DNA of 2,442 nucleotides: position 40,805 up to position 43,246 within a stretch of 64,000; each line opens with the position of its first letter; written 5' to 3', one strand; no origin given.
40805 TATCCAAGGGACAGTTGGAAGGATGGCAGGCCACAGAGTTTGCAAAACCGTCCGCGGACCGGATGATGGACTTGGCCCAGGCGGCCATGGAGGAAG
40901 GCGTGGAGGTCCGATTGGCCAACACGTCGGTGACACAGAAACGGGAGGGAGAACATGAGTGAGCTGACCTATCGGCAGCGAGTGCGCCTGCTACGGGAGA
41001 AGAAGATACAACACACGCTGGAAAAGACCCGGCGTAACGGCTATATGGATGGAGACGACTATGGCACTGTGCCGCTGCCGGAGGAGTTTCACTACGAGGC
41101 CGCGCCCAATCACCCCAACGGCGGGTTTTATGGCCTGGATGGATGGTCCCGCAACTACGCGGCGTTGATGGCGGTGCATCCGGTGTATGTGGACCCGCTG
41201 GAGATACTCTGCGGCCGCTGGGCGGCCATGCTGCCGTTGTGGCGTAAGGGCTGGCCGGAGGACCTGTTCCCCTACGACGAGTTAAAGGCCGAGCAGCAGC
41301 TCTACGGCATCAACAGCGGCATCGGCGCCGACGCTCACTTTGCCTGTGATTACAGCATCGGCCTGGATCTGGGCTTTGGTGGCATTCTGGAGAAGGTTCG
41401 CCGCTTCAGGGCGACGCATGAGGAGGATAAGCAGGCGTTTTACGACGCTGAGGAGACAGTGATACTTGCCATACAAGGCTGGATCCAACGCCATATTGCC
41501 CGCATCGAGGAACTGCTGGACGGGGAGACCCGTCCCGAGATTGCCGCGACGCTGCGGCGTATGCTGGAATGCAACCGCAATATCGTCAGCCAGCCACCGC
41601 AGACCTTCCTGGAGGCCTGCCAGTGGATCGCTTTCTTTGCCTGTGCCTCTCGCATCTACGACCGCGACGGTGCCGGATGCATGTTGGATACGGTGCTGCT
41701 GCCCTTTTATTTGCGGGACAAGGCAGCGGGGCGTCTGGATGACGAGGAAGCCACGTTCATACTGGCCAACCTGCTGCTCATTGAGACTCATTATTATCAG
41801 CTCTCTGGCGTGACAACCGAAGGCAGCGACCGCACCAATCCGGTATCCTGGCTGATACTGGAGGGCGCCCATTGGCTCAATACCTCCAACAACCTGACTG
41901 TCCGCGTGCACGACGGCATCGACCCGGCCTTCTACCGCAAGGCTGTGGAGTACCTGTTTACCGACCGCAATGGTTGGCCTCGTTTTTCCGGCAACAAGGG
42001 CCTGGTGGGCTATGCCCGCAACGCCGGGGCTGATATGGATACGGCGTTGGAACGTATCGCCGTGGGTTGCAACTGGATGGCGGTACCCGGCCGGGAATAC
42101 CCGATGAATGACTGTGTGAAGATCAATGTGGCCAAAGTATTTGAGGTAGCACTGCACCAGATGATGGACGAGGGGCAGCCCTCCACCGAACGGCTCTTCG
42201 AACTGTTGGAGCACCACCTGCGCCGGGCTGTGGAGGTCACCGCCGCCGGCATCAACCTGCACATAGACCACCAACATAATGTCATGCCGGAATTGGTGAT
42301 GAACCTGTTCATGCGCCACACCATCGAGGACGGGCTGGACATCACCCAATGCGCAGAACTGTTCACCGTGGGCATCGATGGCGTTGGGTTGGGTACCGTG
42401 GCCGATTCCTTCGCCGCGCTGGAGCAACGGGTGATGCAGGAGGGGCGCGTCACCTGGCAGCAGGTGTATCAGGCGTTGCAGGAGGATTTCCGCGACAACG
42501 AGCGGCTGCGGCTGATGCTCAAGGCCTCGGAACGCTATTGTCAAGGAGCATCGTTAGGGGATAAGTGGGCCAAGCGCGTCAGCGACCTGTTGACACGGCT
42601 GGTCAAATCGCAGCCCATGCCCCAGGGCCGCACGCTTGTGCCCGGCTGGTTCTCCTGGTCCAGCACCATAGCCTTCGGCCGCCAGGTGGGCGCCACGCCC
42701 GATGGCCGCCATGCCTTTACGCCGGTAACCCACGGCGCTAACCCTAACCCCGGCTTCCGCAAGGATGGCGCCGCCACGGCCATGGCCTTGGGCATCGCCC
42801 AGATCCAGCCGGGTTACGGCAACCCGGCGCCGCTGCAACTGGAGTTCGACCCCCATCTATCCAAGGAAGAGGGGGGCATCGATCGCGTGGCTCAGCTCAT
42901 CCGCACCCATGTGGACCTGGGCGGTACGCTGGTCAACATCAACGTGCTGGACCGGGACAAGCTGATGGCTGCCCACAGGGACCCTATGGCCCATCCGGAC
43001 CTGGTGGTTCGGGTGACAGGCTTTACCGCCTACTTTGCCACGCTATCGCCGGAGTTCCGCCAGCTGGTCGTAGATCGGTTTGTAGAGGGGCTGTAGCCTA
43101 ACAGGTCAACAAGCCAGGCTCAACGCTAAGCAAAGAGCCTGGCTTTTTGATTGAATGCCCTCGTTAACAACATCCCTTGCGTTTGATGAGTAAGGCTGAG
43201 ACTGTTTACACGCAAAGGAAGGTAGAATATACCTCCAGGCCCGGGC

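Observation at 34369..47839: Glycyl-radical enzyme embedded in a two-importer carbohydrate locus with DUF1861-like and URO-D/MtaA-like proteins: candidate uncharacterised anaerobic sugar pathway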

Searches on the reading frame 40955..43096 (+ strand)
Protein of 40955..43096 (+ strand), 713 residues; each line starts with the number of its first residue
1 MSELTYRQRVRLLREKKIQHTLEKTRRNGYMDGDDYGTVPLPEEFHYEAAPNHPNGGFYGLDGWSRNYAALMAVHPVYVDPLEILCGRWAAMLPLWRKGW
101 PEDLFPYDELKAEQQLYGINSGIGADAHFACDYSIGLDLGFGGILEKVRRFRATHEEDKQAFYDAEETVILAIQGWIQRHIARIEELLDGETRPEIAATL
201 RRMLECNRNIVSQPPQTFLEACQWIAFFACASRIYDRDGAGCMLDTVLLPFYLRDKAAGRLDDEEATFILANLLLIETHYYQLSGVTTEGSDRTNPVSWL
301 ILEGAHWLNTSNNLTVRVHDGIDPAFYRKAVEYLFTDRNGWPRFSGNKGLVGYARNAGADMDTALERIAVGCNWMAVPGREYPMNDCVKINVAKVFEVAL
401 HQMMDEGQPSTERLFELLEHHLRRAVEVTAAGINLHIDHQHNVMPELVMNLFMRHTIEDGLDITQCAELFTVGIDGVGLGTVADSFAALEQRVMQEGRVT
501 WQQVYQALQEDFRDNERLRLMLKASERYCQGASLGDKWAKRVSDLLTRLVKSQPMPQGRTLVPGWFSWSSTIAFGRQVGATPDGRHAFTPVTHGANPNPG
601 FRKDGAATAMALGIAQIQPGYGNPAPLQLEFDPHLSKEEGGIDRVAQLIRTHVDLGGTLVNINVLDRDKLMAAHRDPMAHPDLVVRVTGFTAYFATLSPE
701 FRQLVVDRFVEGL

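Call 3: search_protein_families(library=pfam, proteins=[window:40955-43096:+])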
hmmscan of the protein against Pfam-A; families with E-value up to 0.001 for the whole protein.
window:40955-43096:+ (713 aa): 2 families
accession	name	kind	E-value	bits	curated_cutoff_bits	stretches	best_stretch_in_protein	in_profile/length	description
PF02901.20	PFL-like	-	7.4e-83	279.7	24.3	1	125-575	156-647/647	Pyruvate formate lyase-like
PF01228.26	Gly_radical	-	5.4e-14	53.1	22.2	1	592-694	2-105/106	Glycine radical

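Call 6: search_solved_structures(query=window:40955-43096:+, max_evalue=0.001, show_alignments=2)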
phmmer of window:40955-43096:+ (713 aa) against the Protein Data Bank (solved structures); distinct sequences matched with E-value up to 0.001: 36.
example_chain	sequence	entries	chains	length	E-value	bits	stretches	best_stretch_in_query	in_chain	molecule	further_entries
8yjo_A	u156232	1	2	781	1.3e-51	178.9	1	92-708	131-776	Probable dehydratase PflD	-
2f3o_A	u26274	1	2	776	6.2e-49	170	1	123-708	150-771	pyruvate formate-lyase 2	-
5ymr_B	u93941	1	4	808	5.1e-45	157.1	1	128-706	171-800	Formate acetyltransferase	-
6lon_B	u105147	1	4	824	4.5e-44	153.9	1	158-709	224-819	PFL2/glycerol dehydratase family glycyl radical enzyme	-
1r8w_A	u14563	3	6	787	9.3e-44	152.9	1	127-706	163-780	glycerol dehydratase | B12-independent glycerol dehydratase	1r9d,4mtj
7kq3_A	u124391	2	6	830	1.6e-42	148.8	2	463-706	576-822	Isethionate sulfite-lyase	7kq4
5i2a_A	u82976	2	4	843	4.2e-40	140.8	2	504-708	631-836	Diol-dehydratase | Diol dehydratase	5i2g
8id7_A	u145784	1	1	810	4.3e-39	137.5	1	124-708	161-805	Probable dehydratase YbiW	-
8yjn_A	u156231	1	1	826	4.7e-39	137.3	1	124-708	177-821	Probable dehydratase YbiW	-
7vua_A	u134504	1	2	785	1.9e-38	135.3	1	194-711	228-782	HplG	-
9rco_A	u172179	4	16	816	1.3e-37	132.5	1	123-708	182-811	Glycyl radical protein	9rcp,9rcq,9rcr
8id0_A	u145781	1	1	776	5.1e-36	127.3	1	281-708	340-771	formate C-acetyltransferase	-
8iof_A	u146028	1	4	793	8.3e-36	126.6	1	152-708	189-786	Benzylsuccinate synthase alpha subunit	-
6xs4_A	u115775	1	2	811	3.7e-35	124.5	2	287-708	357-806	Formate C-acetyltransferase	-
9f3w_A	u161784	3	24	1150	1.6e-33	119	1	158-710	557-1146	Choline trimethylamine-lyase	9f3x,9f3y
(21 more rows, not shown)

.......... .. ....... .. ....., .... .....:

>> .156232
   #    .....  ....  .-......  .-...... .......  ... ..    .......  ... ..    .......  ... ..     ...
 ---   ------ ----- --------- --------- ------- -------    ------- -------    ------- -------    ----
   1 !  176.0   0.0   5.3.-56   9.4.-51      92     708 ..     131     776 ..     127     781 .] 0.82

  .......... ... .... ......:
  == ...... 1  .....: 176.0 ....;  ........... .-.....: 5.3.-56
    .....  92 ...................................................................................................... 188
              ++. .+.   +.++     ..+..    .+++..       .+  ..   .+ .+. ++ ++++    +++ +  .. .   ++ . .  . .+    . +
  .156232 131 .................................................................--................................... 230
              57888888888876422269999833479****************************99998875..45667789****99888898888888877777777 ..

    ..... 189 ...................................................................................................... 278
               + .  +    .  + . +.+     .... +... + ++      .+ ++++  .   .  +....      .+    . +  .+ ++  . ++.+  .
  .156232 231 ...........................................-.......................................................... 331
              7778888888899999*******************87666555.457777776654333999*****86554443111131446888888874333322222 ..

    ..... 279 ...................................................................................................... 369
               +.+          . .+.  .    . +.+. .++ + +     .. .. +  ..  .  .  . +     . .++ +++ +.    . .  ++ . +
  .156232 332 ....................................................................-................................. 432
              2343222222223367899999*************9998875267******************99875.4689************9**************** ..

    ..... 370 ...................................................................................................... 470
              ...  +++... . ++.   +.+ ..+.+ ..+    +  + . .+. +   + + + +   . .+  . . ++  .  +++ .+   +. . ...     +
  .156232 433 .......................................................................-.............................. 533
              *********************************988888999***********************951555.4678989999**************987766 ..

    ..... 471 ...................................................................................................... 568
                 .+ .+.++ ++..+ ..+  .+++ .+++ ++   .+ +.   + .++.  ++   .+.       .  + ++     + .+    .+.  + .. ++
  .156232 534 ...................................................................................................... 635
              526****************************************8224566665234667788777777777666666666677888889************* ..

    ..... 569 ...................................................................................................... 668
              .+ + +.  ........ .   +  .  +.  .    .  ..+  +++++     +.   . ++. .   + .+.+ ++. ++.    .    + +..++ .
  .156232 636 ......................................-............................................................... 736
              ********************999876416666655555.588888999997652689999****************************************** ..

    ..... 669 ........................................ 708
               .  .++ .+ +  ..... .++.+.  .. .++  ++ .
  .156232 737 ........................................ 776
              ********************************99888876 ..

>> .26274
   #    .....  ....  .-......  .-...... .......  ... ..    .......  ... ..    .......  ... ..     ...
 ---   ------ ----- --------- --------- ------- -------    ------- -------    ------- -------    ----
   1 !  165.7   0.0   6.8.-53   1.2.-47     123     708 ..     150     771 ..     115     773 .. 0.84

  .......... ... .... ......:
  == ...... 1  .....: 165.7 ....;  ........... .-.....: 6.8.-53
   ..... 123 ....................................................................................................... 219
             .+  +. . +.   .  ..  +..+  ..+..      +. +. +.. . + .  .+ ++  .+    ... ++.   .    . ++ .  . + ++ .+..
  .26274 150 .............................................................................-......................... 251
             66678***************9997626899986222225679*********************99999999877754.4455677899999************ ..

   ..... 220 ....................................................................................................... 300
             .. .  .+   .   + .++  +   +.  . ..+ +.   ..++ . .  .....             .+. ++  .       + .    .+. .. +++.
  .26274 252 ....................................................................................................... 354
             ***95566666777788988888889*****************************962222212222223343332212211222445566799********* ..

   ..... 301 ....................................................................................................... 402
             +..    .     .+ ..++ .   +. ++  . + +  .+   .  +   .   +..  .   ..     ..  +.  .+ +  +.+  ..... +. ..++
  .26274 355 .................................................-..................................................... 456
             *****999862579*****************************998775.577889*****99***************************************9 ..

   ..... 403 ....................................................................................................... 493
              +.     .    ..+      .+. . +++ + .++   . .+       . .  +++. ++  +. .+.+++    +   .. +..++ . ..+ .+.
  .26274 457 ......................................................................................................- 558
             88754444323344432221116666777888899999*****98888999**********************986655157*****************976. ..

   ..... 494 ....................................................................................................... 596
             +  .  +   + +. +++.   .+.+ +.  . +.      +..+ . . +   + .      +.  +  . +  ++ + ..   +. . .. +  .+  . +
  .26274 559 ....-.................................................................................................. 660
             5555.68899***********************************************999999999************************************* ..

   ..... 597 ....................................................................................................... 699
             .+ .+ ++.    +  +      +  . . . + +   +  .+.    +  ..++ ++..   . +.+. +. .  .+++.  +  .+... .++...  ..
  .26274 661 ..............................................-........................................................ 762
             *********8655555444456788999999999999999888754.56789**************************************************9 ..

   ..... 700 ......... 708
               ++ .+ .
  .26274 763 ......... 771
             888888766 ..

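Call 7: search_protein_families(library=ncbifam, proteins=[window:40955-43096:+], max_evalue=0.001)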
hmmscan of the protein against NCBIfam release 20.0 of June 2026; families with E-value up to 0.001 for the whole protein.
window:40955-43096:+ (713 aa): 12 families
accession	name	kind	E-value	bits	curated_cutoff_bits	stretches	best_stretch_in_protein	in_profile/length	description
TIGR01774.1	PFL2-3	subfamily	1.8e-77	261.4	678.2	1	113-708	142-781/786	formate C-acetyltransferase/glycerol dehydratase family glycyl radical enzyme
NF048011.1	SfplDhtHpsGDes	equivalog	4.7e-62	210.4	1000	2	455-708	569-816/821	(2S)-3-sulfopropanediol dehydratase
NF007437.0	PRK09983.1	equivalog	4.4e-58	197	1109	1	112-708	140-760/765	formate C-acetyltransferase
NF043068.1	glycl_HYPD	equivalog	1.9e-49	168.5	1100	2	283-708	340-779/784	trans-4-hydroxy-L-proline dehydratase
NF048009.1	SfplDhtHpfGKleb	equivalog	3.7e-46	157.6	1000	2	283-708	368-819/824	(2S)-3-sulfopropanediol dehydratase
TIGR04394.1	choline_CutC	equivalog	1.5e-37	129.6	1050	1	156-708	194-783/789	choline trimethylamine-lyase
NF033718.1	indole_decarb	equivalog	3e-26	91.9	1100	2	549-706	704-861/868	indoleacetate decarboxylase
NF033715.1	glycyl_HPDL_Lrg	equivalog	4.8e-22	77.6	1150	2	544-706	732-894/901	4-hydroxyphenylacetate decarboxylase large subunit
TIGR01255.1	pyr_form_ly_1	equivalog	2e-14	53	994.2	1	566-709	589-739/744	formate C-acetyltransferase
NF038360.1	rad_fix_GrcA3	exception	5.8e-11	42.3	158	1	641-708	5-72/78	autonomous glycyl radical cofactor GrcA3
TIGR04365.1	spare_glycyl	equivalog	6.6e-08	32.9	170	1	656-708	68-120/126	autonomous glycyl radical cofactor GrcA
NF008341.1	PRK11127.1-1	equivalog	1.1e-07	31.7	145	1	659-708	25-74/80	autonomous glycyl radical cofactor GrcA2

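Call 8: find_homologous_proteins(query=window:40955-43096:+, max_evalue=1e-20)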
Query window:40955-43096:+ (713 aa): 2601 proteins with E <= 1e-20 among 8000 candidates; the best 120 are listed.
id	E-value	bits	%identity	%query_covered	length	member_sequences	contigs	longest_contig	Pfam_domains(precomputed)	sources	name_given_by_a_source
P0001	0.0e+0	1680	100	100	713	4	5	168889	PF02901.21,PF01228.27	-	-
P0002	0.0e+0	1315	77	100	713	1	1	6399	PF02901.21,PF01228.27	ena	-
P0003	0.0e+0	1303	76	100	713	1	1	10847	PF02901.21,PF01228.27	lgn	-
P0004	0.0e+0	1282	73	100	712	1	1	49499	PF02901.21,PF01228.27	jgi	jgi:pyruvate-formate lyase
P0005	0.0e+0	1271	75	100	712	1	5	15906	PF02901.21,PF01228.27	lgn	-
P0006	0.0e+0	1265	74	100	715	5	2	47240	PF02901.21,PF01228.27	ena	-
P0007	0.0e+0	1262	74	100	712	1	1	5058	PF02901.21,PF01228.27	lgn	-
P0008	0.0e+0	1251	75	100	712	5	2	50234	PF02901.21,PF01228.27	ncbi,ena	-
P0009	0.0e+0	1185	69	100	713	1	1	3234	PF02901.21,PF01228.27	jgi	jgi:formate C-acetyltransferase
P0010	0.0e+0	1164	68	100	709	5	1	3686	PF02901.21,PF01228.27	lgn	-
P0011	0.0e+0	1147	66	100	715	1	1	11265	PF02901.21,PF01228.27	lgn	-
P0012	0.0e+0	1145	67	100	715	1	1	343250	PF02901.21,PF01228.27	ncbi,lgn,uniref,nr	ncbi:pyruvate formate lyase family protein [Anaerocolumna xylanovorans]|uniref:Formate C-acetyltrans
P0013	0.0e+0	1144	67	100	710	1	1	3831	PF02901.21,PF01228.27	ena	-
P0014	0.0e+0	1138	66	100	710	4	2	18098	PF02901.21,PF01228.27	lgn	-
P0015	0.0e+0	1132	66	100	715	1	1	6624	PF02901.21,PF01228.27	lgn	-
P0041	0.0e+0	1052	64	99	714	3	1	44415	PF02901.21,PF01228.27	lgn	-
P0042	0.0e+0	1052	64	100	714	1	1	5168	PF02901.21,PF01228.27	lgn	-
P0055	0.0e+0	1033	62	100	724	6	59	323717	PF02901.21,PF01228.27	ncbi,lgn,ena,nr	ncbi:MAG TPA: formate acetyltransferase [Candidatus Gallacutalibacter stercoravium]|nr:formate acety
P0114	5.1e-292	989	60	100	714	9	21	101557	PF02901.21,PF01228.27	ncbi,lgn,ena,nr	ncbi:MAG: formate acetyltransferase [Hungatella hathewayi]|nr:formate acetyltransferase [Hungatella 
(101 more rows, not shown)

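Call 12: find_encoding_contigs(protein=P0012, flank=10000, max_places=2)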
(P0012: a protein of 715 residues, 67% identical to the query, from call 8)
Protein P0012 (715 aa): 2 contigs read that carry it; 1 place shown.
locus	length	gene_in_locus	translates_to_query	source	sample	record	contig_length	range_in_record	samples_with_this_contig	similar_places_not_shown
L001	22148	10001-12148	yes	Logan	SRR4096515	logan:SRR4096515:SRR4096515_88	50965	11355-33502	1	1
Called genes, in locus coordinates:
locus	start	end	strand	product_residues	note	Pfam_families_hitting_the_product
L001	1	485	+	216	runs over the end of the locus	PF00702:Hydrolase, PF13419:HAD_2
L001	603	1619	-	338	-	PF00356:LacI, PF00532:Peripla_BP_1, PF13377:Peripla_BP_3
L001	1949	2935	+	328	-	PF08950:DUF1861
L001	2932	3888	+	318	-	PF00528:BPD_transp_1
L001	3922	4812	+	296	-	PF00528:BPD_transp_1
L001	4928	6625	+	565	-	PF12010:DUF3502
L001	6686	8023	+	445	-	PF01946:Thi4, PF00890:FAD_binding_2 (weak), PF01134:GIDA (weak), PF01266:DAO (weak), PF03486:HI0933_like (weak), PF07992:Pyr_redox_2 (weak), PF12831:FAD_oxidored, PF13450:NAD_binding_8 (weak)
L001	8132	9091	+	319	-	PF08950:DUF1861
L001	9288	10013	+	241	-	PF04055:Radical_SAM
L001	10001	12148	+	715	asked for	PF02901:PFL-like, PF01228:Gly_radical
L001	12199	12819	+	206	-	PF00657:Lipase_GDSL, PF13472:Lipase_GDSL_2, PF04311:DUF459 (faint)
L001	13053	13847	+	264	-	PF02698:DUF218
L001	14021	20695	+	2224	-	PF22058:X25_BaPul_like, PF00128:Alpha-amylase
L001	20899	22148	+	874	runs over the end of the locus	PF13426:PAS_9, PF00989:PAS, PF13426:PAS_9, PF08447:PAS_3, PF00989:PAS, PF08447:PAS_3, PF13426:PAS_9, PF00990:GGDEF, +4 more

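Call 13: find_encoding_contigs(protein=P0114, flank=10000, max_places=2)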
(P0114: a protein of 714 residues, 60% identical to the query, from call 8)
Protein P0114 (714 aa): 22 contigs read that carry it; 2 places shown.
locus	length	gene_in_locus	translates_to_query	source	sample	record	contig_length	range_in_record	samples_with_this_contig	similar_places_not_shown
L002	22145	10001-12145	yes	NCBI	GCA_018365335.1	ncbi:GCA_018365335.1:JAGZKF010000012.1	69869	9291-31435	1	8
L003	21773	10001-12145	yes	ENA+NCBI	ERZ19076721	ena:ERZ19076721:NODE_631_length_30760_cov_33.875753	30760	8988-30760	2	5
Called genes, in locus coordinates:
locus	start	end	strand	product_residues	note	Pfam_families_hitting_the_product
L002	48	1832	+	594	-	PF02743:dCache_1, PF06580:His_kinase, PF02518:HATPase_c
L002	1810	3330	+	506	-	PF00072:Response_reg, PF00165:HTH_AraC, PF12833:HTH_18, PF00165:HTH_AraC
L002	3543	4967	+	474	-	PF01547:SBP_bac_1, PF13416:SBP_bac_8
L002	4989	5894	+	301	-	PF00528:BPD_transp_1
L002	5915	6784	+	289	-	PF00528:BPD_transp_1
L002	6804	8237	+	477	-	PF01134:GIDA (weak), PF12831:FAD_oxidored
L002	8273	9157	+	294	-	PF00701:DHDPS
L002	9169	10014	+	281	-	PF13353:Fer4_12, PF04055:Radical_SAM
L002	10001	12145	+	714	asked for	PF02901:PFL-like, PF01228:Gly_radical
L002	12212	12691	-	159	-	-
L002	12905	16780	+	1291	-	PF04563:RNA_pol_Rpb2_1, PF04561:RNA_pol_Rpb2_2, PF04565:RNA_pol_Rpb2_3, PF10385:RNA_pol_Rpb2_45, PF00562:RNA_pol_Rpb2_6, PF04560:RNA_pol_Rpb2_7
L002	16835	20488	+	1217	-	PF04997:RNA_pol_Rpb1_1, PF00623:RNA_pol_Rpb1_2, PF04983:RNA_pol_Rpb1_3, PF05000:RNA_pol_Rpb1_4, PF04998:RNA_pol_Rpb1_5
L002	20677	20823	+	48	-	-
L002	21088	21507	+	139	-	PF00164:Ribosom_S12_S23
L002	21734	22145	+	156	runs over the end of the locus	PF00177:Ribosomal_S7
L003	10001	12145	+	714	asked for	PF02901:PFL-like, PF01228:Gly_radical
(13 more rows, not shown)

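Call 14: find_encoding_contigs(protein=P0055, flank=10000, max_places=2)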
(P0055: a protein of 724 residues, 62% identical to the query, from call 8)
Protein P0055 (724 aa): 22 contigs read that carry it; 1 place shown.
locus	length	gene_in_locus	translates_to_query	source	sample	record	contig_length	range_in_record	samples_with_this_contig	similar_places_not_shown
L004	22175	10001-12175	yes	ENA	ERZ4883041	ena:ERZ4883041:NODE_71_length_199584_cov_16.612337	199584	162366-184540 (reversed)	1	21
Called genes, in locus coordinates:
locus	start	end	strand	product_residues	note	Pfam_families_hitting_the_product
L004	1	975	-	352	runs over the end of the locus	PF00266:Aminotran_5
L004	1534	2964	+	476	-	PF00884:Sulfatase, PF01663:Phosphodiest (faint), PF02995:DUF229 (weak), PF16347:SGSH_C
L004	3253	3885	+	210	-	-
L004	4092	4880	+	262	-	PF08220:HTH_DeoR, PF08279:HTH_11 (weak), PF00455:DeoRC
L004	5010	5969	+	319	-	PF21621:MPI_cupin_dom (weak)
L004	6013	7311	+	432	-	PF00349:Hexokinase_1, PF03727:Hexokinase_2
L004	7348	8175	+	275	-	PF06560:GPI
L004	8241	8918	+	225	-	PF00834:Ribul_P_3_epim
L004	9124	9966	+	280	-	PF13353:Fer4_12, PF04055:Radical_SAM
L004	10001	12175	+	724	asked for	PF02901:PFL-like, PF01228:Gly_radical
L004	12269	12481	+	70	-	-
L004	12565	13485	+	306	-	PF00248:Aldo_ket_red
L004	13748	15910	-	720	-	PF03193:RsgA_GTPase (faint), PF01926:MMR_HSR1, PF02421:FeoB_N, PF17910:FeoB_Cyto (weak), PF07670:Gate, PF07664:FeoB_C, PF07670:Gate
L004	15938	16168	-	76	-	PF04023:FeoA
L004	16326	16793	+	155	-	PF01325:Fe_dep_repress, PF09339:HTH_IclR (faint), PF02742:Fe_dep_repr_C (weak)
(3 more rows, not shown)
